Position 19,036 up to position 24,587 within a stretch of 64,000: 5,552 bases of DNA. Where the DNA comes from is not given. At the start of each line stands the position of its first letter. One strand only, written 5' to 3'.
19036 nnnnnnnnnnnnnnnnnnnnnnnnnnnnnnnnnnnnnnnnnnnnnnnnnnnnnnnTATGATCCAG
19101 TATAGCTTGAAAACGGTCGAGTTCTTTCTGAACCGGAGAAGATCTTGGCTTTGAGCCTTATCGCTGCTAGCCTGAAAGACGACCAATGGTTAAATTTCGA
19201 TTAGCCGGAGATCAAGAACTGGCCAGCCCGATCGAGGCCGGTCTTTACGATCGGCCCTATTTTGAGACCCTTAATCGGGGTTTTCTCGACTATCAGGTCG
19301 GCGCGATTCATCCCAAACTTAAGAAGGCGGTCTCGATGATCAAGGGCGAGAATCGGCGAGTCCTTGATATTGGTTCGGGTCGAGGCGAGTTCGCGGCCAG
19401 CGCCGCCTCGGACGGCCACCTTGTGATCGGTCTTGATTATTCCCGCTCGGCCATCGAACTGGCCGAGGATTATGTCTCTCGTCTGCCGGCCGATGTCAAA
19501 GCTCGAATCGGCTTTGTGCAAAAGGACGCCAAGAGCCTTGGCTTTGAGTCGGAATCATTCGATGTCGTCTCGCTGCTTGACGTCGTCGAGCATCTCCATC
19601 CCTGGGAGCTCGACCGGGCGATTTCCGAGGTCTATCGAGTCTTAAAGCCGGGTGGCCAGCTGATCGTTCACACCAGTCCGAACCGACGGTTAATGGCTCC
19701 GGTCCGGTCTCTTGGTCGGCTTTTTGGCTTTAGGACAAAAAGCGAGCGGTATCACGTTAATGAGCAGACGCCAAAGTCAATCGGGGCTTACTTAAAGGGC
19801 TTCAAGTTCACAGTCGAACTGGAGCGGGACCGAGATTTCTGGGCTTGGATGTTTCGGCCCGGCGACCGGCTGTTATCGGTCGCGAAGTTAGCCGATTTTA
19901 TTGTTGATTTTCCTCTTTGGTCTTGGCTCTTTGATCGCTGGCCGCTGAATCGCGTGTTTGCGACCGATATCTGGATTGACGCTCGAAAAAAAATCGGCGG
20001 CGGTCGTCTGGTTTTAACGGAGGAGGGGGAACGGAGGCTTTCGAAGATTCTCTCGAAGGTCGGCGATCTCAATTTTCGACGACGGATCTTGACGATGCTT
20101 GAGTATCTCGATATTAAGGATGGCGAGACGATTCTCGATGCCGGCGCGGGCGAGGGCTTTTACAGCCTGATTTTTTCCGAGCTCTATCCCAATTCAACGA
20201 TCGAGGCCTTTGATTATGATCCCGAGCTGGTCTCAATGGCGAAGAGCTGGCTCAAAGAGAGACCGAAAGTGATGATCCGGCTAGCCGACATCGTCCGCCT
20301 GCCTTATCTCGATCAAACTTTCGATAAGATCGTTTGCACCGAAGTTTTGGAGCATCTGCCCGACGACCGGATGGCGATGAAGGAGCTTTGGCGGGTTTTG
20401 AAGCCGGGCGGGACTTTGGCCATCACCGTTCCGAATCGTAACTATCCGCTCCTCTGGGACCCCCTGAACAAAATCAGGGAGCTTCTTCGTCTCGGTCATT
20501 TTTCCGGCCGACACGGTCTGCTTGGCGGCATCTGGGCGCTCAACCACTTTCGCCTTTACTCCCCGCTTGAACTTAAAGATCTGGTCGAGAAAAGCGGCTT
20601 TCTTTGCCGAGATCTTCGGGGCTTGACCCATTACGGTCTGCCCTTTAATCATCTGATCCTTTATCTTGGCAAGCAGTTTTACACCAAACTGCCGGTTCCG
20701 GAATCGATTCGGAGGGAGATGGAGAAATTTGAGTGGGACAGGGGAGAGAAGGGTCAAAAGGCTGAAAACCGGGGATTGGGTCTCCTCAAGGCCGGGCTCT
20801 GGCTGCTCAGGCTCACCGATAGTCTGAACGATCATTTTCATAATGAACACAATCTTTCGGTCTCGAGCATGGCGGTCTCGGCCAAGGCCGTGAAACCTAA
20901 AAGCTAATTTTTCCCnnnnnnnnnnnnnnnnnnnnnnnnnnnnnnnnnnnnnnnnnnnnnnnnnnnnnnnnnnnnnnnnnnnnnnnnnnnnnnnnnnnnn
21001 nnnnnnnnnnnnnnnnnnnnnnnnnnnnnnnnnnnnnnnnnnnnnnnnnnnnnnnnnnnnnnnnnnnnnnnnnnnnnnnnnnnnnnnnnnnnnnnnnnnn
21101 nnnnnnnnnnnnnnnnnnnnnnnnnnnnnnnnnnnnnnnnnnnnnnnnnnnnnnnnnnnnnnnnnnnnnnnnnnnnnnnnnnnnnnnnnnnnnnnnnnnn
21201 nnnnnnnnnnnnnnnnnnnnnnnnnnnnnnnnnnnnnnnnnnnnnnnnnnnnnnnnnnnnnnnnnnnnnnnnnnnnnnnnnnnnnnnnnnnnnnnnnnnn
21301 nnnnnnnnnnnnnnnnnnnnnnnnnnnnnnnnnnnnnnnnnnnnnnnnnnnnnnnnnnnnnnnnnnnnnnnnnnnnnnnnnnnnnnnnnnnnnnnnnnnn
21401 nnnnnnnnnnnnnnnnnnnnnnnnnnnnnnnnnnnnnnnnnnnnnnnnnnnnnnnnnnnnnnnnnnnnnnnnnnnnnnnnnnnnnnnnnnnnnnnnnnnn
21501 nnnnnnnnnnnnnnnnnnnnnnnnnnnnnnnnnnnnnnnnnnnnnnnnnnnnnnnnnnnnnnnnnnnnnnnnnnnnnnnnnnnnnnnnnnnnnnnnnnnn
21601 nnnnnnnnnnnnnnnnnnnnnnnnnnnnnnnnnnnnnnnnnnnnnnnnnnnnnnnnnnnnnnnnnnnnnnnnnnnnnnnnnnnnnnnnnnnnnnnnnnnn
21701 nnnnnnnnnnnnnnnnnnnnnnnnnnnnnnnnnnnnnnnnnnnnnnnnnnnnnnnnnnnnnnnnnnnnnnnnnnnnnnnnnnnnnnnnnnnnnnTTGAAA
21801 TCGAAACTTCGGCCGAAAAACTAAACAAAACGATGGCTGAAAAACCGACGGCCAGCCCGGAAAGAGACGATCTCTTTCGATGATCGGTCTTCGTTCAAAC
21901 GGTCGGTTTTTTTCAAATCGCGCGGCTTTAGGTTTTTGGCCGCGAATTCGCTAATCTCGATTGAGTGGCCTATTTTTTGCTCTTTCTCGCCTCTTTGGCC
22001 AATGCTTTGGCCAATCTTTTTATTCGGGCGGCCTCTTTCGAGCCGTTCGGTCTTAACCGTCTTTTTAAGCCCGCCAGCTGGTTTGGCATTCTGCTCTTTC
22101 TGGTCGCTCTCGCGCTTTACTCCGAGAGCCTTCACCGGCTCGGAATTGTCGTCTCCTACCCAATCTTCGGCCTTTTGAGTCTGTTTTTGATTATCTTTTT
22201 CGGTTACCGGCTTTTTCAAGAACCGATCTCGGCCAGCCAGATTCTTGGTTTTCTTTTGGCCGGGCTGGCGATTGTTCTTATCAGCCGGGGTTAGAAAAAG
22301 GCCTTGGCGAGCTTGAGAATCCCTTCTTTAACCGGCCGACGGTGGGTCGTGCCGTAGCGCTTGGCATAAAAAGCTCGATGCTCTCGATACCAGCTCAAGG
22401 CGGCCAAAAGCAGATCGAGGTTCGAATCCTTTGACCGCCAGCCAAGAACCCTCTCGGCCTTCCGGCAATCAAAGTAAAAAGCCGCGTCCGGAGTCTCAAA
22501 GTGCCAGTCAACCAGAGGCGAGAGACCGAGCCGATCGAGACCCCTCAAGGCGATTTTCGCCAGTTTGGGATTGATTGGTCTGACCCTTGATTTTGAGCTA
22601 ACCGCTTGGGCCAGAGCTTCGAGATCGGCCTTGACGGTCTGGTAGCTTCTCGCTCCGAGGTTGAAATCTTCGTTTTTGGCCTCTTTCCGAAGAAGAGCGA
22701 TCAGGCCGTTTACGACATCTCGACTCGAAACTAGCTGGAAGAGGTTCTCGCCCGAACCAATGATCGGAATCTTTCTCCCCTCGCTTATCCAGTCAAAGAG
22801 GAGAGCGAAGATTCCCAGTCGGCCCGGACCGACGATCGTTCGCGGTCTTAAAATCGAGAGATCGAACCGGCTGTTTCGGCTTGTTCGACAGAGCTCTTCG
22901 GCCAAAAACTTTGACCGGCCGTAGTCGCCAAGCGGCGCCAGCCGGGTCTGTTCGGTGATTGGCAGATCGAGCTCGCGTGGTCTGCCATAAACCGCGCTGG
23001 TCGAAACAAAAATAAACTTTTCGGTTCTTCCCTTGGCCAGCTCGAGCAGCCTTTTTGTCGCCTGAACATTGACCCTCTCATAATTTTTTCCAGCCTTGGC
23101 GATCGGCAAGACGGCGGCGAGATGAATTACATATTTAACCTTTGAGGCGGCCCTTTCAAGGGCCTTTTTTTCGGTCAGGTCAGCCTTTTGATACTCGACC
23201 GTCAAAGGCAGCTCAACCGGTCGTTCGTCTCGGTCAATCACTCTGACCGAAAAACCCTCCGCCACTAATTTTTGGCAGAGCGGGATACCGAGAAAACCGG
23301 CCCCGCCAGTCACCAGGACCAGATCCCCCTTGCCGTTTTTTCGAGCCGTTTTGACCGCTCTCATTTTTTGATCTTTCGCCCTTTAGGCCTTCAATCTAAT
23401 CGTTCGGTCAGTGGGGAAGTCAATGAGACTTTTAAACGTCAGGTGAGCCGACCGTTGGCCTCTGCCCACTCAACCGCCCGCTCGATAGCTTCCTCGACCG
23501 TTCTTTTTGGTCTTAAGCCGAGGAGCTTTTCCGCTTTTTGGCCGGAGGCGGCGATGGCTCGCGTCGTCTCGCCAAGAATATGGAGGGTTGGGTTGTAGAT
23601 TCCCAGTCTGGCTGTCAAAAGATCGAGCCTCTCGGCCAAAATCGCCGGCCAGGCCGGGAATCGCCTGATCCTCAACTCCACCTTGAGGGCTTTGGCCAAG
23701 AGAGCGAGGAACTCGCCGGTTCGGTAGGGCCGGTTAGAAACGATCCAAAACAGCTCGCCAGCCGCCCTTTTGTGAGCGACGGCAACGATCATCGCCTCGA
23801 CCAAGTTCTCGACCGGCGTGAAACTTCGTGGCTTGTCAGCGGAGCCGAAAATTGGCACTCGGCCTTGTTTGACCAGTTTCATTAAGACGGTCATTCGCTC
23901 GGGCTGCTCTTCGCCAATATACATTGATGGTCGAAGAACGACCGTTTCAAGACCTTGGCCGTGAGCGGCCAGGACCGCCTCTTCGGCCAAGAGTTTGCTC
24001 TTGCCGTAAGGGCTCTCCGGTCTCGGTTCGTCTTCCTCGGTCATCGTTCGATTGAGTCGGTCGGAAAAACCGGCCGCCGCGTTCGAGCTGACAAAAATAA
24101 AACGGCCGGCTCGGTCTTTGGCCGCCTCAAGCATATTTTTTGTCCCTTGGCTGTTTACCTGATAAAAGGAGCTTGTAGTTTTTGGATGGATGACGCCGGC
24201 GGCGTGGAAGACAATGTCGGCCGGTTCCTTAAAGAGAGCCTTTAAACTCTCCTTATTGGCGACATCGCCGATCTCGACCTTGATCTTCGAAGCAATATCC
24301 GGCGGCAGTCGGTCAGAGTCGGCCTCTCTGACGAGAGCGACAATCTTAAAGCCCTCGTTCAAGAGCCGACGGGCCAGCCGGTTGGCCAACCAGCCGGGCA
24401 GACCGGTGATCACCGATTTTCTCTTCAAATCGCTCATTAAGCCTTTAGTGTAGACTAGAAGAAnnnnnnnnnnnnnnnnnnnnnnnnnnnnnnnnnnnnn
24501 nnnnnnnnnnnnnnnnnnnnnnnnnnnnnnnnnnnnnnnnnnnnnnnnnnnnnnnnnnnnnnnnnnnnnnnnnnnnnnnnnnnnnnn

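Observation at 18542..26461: Discoidin (F5/8 type C)-like domain found both fused to a GT-C-like membrane protein and as a stand-alone ORF translationally coupled to a giant YfhO-like protein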

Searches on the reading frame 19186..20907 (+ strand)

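Call 7: search_protein_families(library=pfam, proteins=[window:19186-20907:+], max_evalue=1)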
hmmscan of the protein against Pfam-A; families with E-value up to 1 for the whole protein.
window:19186-20907:+ (573 aa): 31 families (the best 25 are shown)
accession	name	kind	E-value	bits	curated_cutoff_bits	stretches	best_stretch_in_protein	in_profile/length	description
PF08241.18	Methyltransf_11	-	5.4e-45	152.4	21.2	2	60-161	1-95/95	Methyltransferase domain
PF13649.12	Methyltransf_25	-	8.2e-41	139.1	27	2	59-157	1-97/97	Methyltransferase domain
PF13489.12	Methyltransf_23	-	2.4e-36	125.4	27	2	299-472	11-159/164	Methyltransferase domain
PF13847.12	Methyltransf_31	-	4e-36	124.3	27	2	310-423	1-119/145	Methyltransferase domain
PF08242.18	Methyltransf_12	-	1.7e-28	99.7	30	2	60-159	1-98/98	Methyltransferase domain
PF01209.24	Ubie_methyltran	-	7.8e-22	78.2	20.1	2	309-413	44-151/233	ubiE/COQ5 methyltransferase family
PF02353.26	CMAS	-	4.3e-14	52.9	27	2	57-164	64-167/273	Mycolic acid cyclopropane synthetase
PF01135.25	PCMT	-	5.1e-10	39.9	20.3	2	303-416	64-174/210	Protein-L-isoaspartate(D-aspartate) O-methyltransferase (PCMT)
PF05175.20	MTS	-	7.7e-10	39.1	23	2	304-384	23-104/170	Methyltransferase small domain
PF06325.19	PrmA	-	8.8e-07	29.1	22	2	302-412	152-257/296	Ribosomal protein L11 methyltransferase (PrmA)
PF03141.22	Methyltransf_29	-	4.3e-06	26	23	2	366-416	169-220/506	Putative S-adenosyl-L-methionine-dependent methyltransferase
PF05401.17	NodS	-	7.7e-06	26.3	24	2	316-415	47-146/201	Nodulation protein S (NodS)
PF05148.21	Methyltransf_8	-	1.2e-05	25.8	27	1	365-414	109-157/219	Hypothetical methyltransferase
PF03848.20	TehB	-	2.6e-05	24.2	20.4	1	35-161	12-133/193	Tellurite resistance protein TehB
PF20922.3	Anamorsin_N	-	6.5e-05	23.1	27.1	2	121-162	48-88/163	Anamorsin, N-terminal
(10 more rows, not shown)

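Call 72: search_protein_families(library=ncbifam, proteins=[window:19186-20907:+], max_evalue=0.001)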
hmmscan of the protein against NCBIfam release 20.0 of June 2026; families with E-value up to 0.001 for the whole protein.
window:19186-20907:+ (573 aa): 68 families (the best 25 are shown)
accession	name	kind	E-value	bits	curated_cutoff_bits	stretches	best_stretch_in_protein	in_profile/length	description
NF043040.1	corrin_prot_MT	hypoth_equivalog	7.5e-30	104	180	2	39-162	25-148/216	corrinoid protein-associated methyltransferase CpaM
TIGR01983.1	UbiG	equivalog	2.6e-29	102.2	102.95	2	29-169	25-158/228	bifunctional 2-polyprenyl-6-hydroxyphenol methylase/3-demethylubiquinol 3-O-methyltransferase UbiG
NF041537.1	ArsM_AhpD_UU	exception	4.4e-27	94.8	510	2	309-413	73-180/345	arsenite methyltransferase/AhpD domain selenoprotein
TIGR01934.1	MenG_MenH_UbiE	subfamily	2.2e-26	92.5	158.35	2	47-167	30-147/223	ubiquinone/menaquinone biosynthesis methyltransferase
NF045667.1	MTase_DVU1556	equivalog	2e-24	86.2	155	2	304-414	14-120/213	DVU_1556 family methyltransferase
NF047649.1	MTase_UXPK_star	exception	1.4e-23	83.3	460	2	309-413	74-181/283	methyltransferase/UXPK-star double selenoprotein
TIGR02072.1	BioC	equivalog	1.5e-23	83.9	184.95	2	300-415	22-134/244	malonyl-ACP O-methyltransferase BioC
NF040539.1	AST_met_ArsM_2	exception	3.6e-23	82.8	240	2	50-160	50-162/262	putative arsinothricin biosynthesis methyltransferase ArsM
NF001244.0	PRK00216.1-5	equivalog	5.5e-23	81.5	216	2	47-161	39-153/236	bifunctional demethylmenaquinone methyltransferase/2-methoxy-6-polyprenyl-1,4-benzoquinol methylase UbiE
NF001241.0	PRK00216.1-2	equivalog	6.2e-23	81.6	327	2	288-414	30-148/231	demethylmenaquinone methyltransferase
NF008823.0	PRK11873.1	subfamily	2e-22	80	263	2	307-414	72-182/272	arsenite methyltransferase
NF041536.1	ArsM_DUF2284_UU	exception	6.7e-22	77.4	575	2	309-414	73-181/459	arsenite methyltransferase/DUF2284 domain selenoprotein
NF041255.1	mycofact_MftM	equivalog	1.5e-20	73.7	200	1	38-152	124-232/289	mycofactocin oligosaccharide methyltransferase MftM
NF052510.1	methyltran_MpqE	exception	3.4e-20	72.4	335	2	39-161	29-151/234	methyl-plastoquinone biosynthesis methyltransferase MpqE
NF001243.0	PRK00216.1-4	equivalog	4.4e-20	72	235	2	296-412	34-150/237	demethylmenaquinone methyltransferase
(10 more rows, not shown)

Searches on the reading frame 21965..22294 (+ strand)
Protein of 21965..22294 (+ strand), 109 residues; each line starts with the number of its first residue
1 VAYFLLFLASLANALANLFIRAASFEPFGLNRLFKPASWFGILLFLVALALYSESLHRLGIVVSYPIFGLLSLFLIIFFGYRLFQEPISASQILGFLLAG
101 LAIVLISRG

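Call 45: search_protein_families(library=pfam, proteins=[window:21965-22294:+], max_evalue=0.0001)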
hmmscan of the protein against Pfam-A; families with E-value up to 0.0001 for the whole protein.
window:21965-22294:+ (109 aa): 1 family
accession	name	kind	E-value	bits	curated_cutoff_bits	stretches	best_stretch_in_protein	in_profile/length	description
PF00893.25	Multi_Drug_Res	-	5.9e-05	24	23.7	0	1-98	1-92/93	Small Multidrug Resistance protein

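Call 72: search_protein_families(library=ncbifam, proteins=[window:21965-22294:+], max_evalue=0.001)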
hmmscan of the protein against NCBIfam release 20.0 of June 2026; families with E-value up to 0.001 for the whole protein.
window:21965-22294:+ (109 aa): 0 families

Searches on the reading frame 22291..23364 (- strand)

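Call 7: search_protein_families(library=pfam, proteins=[window:22291-23364:-], max_evalue=1)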
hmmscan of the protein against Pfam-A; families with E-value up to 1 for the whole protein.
window:22291-23364:- (357 aa): 15 families
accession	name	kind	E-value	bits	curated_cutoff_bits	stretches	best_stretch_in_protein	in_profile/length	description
PF01370.27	Epimerase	-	1.8e-40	139.3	20.9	1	16-237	1-240/240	NAD dependent epimerase/dehydratase family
PF16363.11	GDP_Man_Dehyd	-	1.1e-25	91.2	27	1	17-312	1-322/332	GDP-mannose 4,6 dehydratase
PF01073.25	3Beta_HSD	-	2.6e-22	79.6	22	1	17-222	1-226/280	3-beta hydroxysteroid dehydrogenase/isomerase family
PF07993.18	NAD_binding_4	-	3.1e-20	72.8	20.1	1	66-184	79-214/258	Male sterility protein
PF04321.23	RmlD_sub_bind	-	1.9e-15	57.1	27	1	16-163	3-140/287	RmlD substrate binding domain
PF13460.12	NAD_binding_10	-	1.3e-10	41.9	27.2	1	20-176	1-145/184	NAD(P)H-binding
PF02719.21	Polysacc_synt_2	-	1.1e-05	25.2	20.2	1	16-122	1-128/293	Polysaccharide biosynthesis protein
PF05368.20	NmrA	-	0.00015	21.9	27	1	14-119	3-104/298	NmrA-like family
PF00106.31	adh_short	-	0.00017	21.6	26.6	1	16-78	3-73/195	short chain dehydrogenase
PF02254.24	TrkA_N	-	0.008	16.9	23.8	1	21-73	5-59/116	TrkA-N domain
PF08659.16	KR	-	0.032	14.6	22.6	1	16-86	3-92/180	KR domain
PF03446.21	NAD_binding_2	-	0.033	14.6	21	1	21-98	6-72/161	NAD binding domain of 6-phosphogluconate dehydrogenase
PF03923.18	Lipoprotein_16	-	0.045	13.9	25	1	201-259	32-90/159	Uncharacterized lipoprotein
PF03721.20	UDPG_MGDP_dh_N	-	0.11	12.5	27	1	21-51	7-37/187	UDP-glucose/GDP-mannose dehydrogenase family, NAD binding domain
PF13450.12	NAD_binding_8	-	0.13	13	21.9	1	21-49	3-31/68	NAD(P)-binding Rossmann-like domain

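Call 72: search_protein_families(library=ncbifam, proteins=[window:22291-23364:-], max_evalue=0.001)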
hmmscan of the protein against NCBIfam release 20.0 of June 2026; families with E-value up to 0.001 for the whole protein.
window:22291-23364:- (357 aa): 31 families (the best 25 are shown)
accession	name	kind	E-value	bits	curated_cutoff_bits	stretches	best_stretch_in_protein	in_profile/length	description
TIGR03466.1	HpnA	hypoth_equivalog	1.1e-27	96.8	367.65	1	16-330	3-325/327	hopanoid-associated sugar epimerase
TIGR01179.1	galE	equivalog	3.6e-24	85.2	262.3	1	16-173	2-172/332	UDP-glucose 4-epimerase GalE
NF042422.1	oxyalk_red_OleD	equivalog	7e-24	84.8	580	1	16-210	3-200/329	2-alkyl-3-oxoalkanoate reductase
TIGR01181.1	dTDP_gluc_dehyt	equivalog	2.7e-21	76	365.1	1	16-333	2-318/321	dTDP-glucose 4,6-dehydratase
TIGR01746.1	Thioester-redct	subfamily_domain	2.8e-19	69.6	213.35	1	67-184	80-202/371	thioester reductase domain-containing protein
NF042423.1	oxyalk_red_Shew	equivalog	4.3e-19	68.8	580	1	14-182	9-179/331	2-alkyl-3-oxoalkanoate reductase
NF043036.1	ErythonDh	equivalog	2.2e-17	63.3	325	1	16-182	3-185/321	D-erythronate dehydrogenase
TIGR04180.1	EDH_00030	hypoth_equivalog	5.2e-17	61.8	475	1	16-258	1-259/297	NAD-dependent 4,6-dehydratase LegB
TIGR02197.1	heptose_epim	equivalog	1.3e-16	60.7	274.6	1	16-162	1-152/316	ADP-glyceromanno-heptose 6-epimerase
NF052578.1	StrlDmthSdmBMthl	equivalog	2.7e-13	50.4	600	1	16-254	3-244/328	sterol demethylase protein SdmB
TIGR01777.1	yfcH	hypoth_equivalog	4.2e-13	49.5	207.35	1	16-263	1-248/292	TIGR01777 family oxidoreductase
TIGR01214.1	rmlD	equivalog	9.1e-13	47.9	224.05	1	16-164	2-140/285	dTDP-4-dehydrorhamnose reductase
NF005539.0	PRK07201.1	equivalog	1.4e-12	47.2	549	1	17-255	4-266/657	SDR family oxidoreductase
NF007956.0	PRK10675.1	subfamily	1.5e-10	40.7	394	1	16-171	3-172/338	UDP-glucose 4-epimerase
NF041293.1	G6PDh_Azf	equivalog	4e-07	29.7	400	1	14-125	3-118/252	NAD-dependent glucose-6-phosphate dehydrogenase Azf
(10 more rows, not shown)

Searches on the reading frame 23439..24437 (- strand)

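Call 7: search_protein_families(library=pfam, proteins=[window:23439-24437:-], max_evalue=1)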
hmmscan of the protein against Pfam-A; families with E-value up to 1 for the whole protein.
window:23439-24437:- (332 aa): 12 families
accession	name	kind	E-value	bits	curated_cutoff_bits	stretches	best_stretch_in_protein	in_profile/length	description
PF01370.27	Epimerase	-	2.7e-33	115.8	20.9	1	9-226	2-231/240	NAD dependent epimerase/dehydratase family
PF01073.25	3Beta_HSD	-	6.1e-28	98.1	22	1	9-257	1-274/280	3-beta hydroxysteroid dehydrogenase/isomerase family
PF16363.11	GDP_Man_Dehyd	-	2.6e-23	83.4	27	1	10-319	2-330/332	GDP-mannose 4,6 dehydratase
PF07993.18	NAD_binding_4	-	3.5e-20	72.7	20.1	1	10-216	1-258/258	Male sterility protein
PF04321.23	RmlD_sub_bind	-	8.6e-20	71.4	27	1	9-228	4-208/287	RmlD substrate binding domain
PF13460.12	NAD_binding_10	-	1.2e-12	48.5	27.2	1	15-178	4-151/184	NAD(P)H-binding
PF02719.21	Polysacc_synt_2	-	5.9e-07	29.4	20.2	1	30-122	23-132/293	Polysaccharide biosynthesis protein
PF05368.20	NmrA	-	1.3e-05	25.4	27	1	9-115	6-104/298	NmrA-like family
PF00106.31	adh_short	-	0.00094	19.1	26.6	1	9-121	4-139/195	short chain dehydrogenase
PF08659.16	KR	-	0.002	18.5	22.6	1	9-121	4-139/180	KR domain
PF13561.12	adh_short_C2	-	0.012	15.6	27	1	18-104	9-102/236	Enoyl-(Acyl carrier protein) reductase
PF25453.1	DUF7898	-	0.013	16.3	27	1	19-83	14-79/80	Domain of unknown function (DUF7898)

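Call 72: search_protein_families(library=ncbifam, proteins=[window:23439-24437:-], max_evalue=0.001)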
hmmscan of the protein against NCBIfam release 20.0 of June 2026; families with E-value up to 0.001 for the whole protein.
window:23439-24437:- (332 aa): 25 families
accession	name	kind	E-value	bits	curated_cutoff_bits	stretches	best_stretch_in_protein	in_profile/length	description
TIGR03466.1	HpnA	hypoth_equivalog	2.6e-26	92.3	367.65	1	7-330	2-326/327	hopanoid-associated sugar epimerase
NF042423.1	oxyalk_red_Shew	equivalog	2.7e-23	82.6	580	1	6-265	9-271/331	2-alkyl-3-oxoalkanoate reductase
NF042422.1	oxyalk_red_OleD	equivalog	4.2e-22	78.9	580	1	8-251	3-250/329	2-alkyl-3-oxoalkanoate reductase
TIGR01746.1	Thioester-redct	subfamily_domain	1.4e-19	70.6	213.35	1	9-272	3-301/371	thioester reductase domain-containing protein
TIGR01181.1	dTDP_gluc_dehyt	equivalog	2.2e-18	66.4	365.1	1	50-328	50-314/321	dTDP-glucose 4,6-dehydratase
TIGR04180.1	EDH_00030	hypoth_equivalog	8.1e-18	64.5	475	1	9-257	2-262/297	NAD-dependent 4,6-dehydratase LegB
TIGR01179.1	galE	equivalog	3.5e-17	62.3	262.3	1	9-225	3-241/332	UDP-glucose 4-epimerase GalE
NF043036.1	ErythonDh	equivalog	8.7e-17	61.3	325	1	8-153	3-158/321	D-erythronate dehydrogenase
NF005539.0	PRK07201.1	equivalog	1e-15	57.6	549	1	9-254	4-269/657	SDR family oxidoreductase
TIGR01214.1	rmlD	equivalog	1.2e-13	50.8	224.05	1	9-231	3-207/285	dTDP-4-dehydrorhamnose reductase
NF058621.1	DiazavRedAvaA7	equivalog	4.4e-13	49.5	400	1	9-312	4-294/304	3-diazoavenalumate denitrifying reductase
NF052578.1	StrlDmthSdmBMthl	equivalog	3.5e-12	46.7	600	1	9-233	4-228/328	sterol demethylase protein SdmB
TIGR01777.1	yfcH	hypoth_equivalog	1.2e-11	44.7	207.35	1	9-254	2-244/292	TIGR01777 family oxidoreductase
TIGR02197.1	heptose_epim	equivalog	2.1e-11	43.6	274.6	1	9-227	2-237/316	ADP-glyceromanno-heptose 6-epimerase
NF047350.1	aureusi_NRPS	equivalog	1.8e-10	38.4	2500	1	47-169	2085-2211/2373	aureusimine non-ribosomal peptide synthetase AusA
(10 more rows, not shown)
